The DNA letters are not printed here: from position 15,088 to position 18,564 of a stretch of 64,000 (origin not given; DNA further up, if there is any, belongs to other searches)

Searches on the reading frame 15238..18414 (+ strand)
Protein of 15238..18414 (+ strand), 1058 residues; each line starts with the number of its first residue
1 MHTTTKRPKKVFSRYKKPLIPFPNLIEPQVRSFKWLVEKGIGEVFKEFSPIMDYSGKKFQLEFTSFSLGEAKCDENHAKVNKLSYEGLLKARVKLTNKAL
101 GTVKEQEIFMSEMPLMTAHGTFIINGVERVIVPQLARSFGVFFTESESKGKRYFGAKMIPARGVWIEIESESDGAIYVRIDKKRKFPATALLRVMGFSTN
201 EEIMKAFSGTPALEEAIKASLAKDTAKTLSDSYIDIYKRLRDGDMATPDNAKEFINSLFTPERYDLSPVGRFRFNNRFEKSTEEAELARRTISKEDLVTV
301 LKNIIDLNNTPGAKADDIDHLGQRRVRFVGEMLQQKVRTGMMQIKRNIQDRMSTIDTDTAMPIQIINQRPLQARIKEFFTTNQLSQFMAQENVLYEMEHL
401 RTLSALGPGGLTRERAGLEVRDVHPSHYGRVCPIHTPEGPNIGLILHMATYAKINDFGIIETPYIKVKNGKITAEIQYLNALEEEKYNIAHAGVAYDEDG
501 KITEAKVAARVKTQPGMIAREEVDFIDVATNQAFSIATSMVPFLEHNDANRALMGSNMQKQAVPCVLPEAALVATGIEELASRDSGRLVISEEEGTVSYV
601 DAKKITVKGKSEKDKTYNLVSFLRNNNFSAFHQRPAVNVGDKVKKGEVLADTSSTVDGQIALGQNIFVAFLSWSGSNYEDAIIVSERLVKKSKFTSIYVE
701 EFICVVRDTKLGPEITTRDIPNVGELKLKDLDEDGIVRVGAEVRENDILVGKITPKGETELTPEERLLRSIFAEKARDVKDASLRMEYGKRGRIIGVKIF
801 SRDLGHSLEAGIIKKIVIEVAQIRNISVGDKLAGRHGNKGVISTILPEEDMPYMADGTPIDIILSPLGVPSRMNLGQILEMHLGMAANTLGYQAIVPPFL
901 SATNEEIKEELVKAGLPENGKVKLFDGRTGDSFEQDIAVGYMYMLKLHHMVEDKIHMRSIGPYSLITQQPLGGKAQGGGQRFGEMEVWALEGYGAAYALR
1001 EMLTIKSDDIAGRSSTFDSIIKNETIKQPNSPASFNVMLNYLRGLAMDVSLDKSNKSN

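Call 94: search_protein_families(library=pfam, proteins=[window:15238-18414:+], max_evalue=0.001)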
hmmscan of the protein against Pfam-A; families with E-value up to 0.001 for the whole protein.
window:15238-18414:+ (1058 aa): 6 families
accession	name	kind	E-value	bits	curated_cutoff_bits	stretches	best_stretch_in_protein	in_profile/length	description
PF00562.33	RNA_pol_Rpb2_6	-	4.8e-128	427.9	23.4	1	591-976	2-373/373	RNA polymerase Rpb2, domain 6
PF04565.21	RNA_pol_Rpb2_3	-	2.2e-26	92.2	21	1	386-454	1-68/68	RNA polymerase Rpb2, domain 3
PF04560.25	RNA_pol_Rpb2_7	-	4.1e-22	78.9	32.1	1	978-1052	1-85/87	RNA polymerase Rpb2, domain 7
PF10385.14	RNA_pol_Rpb2_45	-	2.5e-19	69.5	28.2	1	464-529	1-66/66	RNA polymerase beta subunit external 1 domain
PF04561.19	RNA_pol_Rpb2_2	-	3.4e-19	69.7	21.7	1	148-327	12-190/190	RNA polymerase Rpb2, domain 2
PF04563.20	RNA_pol_Rpb2_1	-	5.7e-13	49.3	28.2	1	24-369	1-199/203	RNA polymerase beta subunit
